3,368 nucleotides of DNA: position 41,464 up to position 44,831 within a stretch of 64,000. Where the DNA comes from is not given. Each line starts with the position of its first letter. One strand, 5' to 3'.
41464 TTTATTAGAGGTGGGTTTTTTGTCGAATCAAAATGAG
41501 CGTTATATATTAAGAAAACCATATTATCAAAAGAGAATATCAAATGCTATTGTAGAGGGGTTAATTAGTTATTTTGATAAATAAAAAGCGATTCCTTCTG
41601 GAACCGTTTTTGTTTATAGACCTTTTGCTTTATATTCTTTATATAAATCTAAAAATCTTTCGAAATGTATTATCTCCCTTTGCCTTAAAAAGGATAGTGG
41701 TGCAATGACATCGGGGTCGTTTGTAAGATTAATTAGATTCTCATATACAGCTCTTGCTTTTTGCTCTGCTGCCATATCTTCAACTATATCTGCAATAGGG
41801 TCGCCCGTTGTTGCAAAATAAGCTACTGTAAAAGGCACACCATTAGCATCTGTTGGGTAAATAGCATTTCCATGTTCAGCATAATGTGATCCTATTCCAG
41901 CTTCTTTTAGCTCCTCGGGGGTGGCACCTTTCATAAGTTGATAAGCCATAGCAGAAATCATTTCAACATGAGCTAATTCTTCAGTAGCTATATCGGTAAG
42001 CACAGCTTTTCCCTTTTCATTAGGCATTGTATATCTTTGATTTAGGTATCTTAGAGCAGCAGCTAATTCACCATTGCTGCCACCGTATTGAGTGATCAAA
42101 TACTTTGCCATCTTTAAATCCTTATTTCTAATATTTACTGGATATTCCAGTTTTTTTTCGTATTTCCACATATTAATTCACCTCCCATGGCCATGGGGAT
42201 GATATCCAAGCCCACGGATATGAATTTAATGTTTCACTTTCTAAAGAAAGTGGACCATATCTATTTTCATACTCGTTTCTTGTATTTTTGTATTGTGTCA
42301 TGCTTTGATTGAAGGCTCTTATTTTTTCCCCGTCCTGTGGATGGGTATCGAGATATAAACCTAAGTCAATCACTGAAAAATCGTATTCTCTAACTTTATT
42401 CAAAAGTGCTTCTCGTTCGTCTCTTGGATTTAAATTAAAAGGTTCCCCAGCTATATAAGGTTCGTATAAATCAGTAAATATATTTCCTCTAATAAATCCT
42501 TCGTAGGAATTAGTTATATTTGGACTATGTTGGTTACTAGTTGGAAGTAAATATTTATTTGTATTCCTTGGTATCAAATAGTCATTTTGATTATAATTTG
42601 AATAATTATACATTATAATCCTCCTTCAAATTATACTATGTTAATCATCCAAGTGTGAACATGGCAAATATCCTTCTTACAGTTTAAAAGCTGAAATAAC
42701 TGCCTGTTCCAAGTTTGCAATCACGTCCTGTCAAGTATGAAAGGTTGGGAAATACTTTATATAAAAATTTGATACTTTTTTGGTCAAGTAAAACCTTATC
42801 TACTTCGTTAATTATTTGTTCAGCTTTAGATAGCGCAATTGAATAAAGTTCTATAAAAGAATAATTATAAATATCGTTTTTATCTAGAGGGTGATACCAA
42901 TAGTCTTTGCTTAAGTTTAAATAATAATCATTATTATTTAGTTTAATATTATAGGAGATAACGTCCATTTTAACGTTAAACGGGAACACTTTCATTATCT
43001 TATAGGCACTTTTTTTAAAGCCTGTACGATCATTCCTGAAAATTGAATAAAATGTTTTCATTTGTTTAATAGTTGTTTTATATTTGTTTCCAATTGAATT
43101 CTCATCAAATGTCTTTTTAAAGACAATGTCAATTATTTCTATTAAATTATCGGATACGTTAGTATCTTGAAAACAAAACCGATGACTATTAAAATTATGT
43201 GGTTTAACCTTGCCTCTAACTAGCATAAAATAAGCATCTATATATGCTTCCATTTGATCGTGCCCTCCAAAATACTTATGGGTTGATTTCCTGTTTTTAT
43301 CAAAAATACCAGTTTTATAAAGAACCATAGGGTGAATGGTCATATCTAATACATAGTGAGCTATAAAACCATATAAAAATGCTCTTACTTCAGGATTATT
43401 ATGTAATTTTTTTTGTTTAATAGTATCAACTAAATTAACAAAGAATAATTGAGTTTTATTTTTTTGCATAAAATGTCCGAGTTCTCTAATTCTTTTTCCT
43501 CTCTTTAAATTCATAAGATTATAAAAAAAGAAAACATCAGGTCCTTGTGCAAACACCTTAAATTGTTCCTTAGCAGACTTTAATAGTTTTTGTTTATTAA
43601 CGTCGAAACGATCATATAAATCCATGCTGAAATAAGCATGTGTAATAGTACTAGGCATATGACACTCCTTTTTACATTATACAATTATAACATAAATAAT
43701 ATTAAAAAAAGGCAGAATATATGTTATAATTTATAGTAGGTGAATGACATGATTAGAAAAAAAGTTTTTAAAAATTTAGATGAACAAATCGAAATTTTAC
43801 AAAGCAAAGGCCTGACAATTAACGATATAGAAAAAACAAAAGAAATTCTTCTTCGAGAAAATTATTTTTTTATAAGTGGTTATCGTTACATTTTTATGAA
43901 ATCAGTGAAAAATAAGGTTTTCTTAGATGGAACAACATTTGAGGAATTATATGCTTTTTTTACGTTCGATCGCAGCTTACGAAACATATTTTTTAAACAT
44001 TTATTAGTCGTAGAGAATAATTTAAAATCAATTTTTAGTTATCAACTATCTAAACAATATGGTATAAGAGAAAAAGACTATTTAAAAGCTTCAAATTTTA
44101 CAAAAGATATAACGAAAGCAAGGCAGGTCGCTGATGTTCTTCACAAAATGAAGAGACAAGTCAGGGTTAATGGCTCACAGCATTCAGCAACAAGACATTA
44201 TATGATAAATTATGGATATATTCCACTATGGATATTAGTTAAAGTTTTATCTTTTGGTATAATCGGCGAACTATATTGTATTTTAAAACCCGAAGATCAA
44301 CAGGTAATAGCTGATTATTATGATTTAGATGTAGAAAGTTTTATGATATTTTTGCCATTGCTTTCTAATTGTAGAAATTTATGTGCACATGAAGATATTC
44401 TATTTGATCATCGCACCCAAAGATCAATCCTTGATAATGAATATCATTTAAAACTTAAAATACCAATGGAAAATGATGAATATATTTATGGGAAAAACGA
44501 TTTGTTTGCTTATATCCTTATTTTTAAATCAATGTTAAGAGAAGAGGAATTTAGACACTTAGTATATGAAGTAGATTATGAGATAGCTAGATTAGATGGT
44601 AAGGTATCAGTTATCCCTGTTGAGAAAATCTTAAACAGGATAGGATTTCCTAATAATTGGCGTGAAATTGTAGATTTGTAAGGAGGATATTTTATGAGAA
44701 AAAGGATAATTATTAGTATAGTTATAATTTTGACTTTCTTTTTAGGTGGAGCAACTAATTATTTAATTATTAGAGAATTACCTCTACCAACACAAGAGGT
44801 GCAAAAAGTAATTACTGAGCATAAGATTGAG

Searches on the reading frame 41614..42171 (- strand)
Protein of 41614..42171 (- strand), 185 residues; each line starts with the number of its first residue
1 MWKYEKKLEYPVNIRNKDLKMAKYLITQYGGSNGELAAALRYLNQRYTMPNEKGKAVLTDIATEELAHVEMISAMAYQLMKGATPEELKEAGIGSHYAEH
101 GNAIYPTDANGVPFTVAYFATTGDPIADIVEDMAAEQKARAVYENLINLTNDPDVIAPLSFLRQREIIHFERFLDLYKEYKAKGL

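Call 72: search_protein_families(library=pfam, proteins=[window:41614-42171:-], max_evalue=0.001)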
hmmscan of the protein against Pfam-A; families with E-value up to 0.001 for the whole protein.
window:41614-42171:- (185 aa): 2 families
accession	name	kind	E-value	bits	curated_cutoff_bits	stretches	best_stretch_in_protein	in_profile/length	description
PF05067.18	Mn_catalase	-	1.5e-54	185.4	27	1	1-179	1-193/284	Manganese containing catalase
PF03232.19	COQ7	-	0.00032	20.8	23.5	0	34-77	13-57/169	Ubiquinone biosynthesis protein COQ7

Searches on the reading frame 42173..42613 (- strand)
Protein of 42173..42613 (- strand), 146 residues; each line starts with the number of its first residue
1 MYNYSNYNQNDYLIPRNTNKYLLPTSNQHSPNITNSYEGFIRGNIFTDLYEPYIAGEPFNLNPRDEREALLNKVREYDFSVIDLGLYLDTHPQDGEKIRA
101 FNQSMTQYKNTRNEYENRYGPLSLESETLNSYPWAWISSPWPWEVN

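Call 72: search_protein_families(library=pfam, proteins=[window:42173-42613:-], max_evalue=0.001)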
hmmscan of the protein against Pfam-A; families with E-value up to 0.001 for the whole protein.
window:42173-42613:- (146 aa): 1 family
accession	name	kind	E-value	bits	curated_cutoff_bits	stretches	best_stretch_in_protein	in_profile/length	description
PF12652.12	CotJB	-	2.7e-26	92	29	1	69-144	2-76/76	CotJB protein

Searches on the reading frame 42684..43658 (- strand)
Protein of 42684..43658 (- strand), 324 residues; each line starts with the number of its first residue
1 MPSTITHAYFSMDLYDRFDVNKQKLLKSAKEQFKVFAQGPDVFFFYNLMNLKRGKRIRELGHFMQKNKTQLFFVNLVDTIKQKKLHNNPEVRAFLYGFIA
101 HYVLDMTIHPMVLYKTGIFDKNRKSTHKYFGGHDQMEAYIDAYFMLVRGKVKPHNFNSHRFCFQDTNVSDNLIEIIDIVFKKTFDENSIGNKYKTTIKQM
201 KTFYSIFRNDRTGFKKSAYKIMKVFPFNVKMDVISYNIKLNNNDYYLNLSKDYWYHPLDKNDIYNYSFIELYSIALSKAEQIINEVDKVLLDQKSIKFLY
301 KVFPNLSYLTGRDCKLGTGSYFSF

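Call 72: search_protein_families(library=pfam, proteins=[window:42684-43658:-], max_evalue=0.001)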
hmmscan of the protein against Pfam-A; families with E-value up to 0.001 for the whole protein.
window:42684-43658:- (324 aa): 1 family
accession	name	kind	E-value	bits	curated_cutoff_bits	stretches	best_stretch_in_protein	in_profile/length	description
PF00882.24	Zn_dep_PLPC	-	4.3e-11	43.5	26.8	1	6-159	1-138/167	Zinc dependent phospholipase C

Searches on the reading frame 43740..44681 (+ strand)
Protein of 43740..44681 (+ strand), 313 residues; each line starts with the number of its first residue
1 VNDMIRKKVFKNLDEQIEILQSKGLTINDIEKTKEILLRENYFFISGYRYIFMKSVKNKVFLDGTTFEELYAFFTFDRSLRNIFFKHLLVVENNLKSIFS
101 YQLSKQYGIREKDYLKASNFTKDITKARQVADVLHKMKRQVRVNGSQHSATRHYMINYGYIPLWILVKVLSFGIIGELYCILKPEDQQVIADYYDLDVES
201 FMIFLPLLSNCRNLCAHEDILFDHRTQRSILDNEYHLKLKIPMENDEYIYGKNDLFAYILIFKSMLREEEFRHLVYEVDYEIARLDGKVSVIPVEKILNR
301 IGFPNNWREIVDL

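Call 72: search_protein_families(library=pfam, proteins=[window:43740-44681:+], max_evalue=0.001)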
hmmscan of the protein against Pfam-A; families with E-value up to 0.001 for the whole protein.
window:43740-44681:+ (313 aa): 1 family
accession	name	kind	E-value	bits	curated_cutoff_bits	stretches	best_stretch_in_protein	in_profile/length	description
PF07751.16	Abi_2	-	1.7e-38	133.2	25.6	1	35-223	1-184/184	Abi-like protein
